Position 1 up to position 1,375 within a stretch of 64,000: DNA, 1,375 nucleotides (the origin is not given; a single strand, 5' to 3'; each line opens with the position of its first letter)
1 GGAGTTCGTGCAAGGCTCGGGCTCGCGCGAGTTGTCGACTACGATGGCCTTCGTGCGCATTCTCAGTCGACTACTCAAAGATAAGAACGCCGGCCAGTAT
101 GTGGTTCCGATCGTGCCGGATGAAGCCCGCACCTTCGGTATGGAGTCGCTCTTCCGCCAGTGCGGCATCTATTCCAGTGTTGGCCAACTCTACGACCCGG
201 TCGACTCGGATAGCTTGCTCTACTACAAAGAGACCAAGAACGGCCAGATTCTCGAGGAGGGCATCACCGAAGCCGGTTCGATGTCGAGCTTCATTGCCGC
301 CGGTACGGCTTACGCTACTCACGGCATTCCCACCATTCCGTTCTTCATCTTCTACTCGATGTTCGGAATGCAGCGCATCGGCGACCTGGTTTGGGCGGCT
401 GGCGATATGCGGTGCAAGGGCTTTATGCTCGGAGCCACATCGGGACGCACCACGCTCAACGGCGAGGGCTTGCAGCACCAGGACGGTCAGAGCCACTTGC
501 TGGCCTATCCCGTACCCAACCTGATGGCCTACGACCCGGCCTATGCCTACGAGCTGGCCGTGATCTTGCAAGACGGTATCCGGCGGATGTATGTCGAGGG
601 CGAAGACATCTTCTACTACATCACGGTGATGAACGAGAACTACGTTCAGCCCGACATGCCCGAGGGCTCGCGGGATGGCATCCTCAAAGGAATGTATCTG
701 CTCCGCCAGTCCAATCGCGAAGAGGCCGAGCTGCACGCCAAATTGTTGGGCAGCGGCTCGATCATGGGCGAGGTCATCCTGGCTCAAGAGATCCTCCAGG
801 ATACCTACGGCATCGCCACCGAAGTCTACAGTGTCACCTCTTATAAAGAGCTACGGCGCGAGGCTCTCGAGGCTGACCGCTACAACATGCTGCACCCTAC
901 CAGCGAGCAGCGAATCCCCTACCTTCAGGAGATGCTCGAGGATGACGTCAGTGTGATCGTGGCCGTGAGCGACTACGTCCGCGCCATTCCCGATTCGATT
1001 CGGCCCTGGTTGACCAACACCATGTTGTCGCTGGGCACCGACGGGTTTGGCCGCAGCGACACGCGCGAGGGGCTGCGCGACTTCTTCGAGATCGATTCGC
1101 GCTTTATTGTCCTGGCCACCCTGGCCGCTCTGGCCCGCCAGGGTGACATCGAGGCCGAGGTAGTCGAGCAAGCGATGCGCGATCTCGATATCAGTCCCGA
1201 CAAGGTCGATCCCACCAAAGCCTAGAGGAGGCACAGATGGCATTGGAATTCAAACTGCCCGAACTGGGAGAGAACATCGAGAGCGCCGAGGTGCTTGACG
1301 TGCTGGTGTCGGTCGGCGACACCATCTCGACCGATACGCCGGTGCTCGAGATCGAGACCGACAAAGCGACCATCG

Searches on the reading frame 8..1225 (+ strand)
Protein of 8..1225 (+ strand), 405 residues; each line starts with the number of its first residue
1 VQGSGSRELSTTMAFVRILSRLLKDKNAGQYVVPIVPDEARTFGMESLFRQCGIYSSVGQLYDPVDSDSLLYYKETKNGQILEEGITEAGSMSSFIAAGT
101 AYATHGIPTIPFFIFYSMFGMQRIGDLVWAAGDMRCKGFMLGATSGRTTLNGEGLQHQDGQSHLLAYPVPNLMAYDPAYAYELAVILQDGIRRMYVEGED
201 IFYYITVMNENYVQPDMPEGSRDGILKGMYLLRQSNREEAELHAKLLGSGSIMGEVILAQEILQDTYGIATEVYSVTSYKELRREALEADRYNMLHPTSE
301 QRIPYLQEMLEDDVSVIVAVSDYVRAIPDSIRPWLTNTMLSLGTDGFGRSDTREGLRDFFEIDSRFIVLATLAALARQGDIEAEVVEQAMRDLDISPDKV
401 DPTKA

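Call 11: search_protein_families(library=pfam, proteins=[window:8-1225:+], max_evalue=0.001)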
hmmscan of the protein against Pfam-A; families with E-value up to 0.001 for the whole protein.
window:8-1225:+ (405 aa): 2 families
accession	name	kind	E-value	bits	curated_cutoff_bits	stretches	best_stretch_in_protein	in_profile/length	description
PF17831.6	PDH_E1_M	-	8.5e-99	329.9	23.2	1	3-215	17-229/229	Pyruvate dehydrogenase E1 component middle domain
PF22613.1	Transketolase_C_1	-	5e-20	72.2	27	1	228-363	1-113/113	Transketolase-like TK C-terminal domain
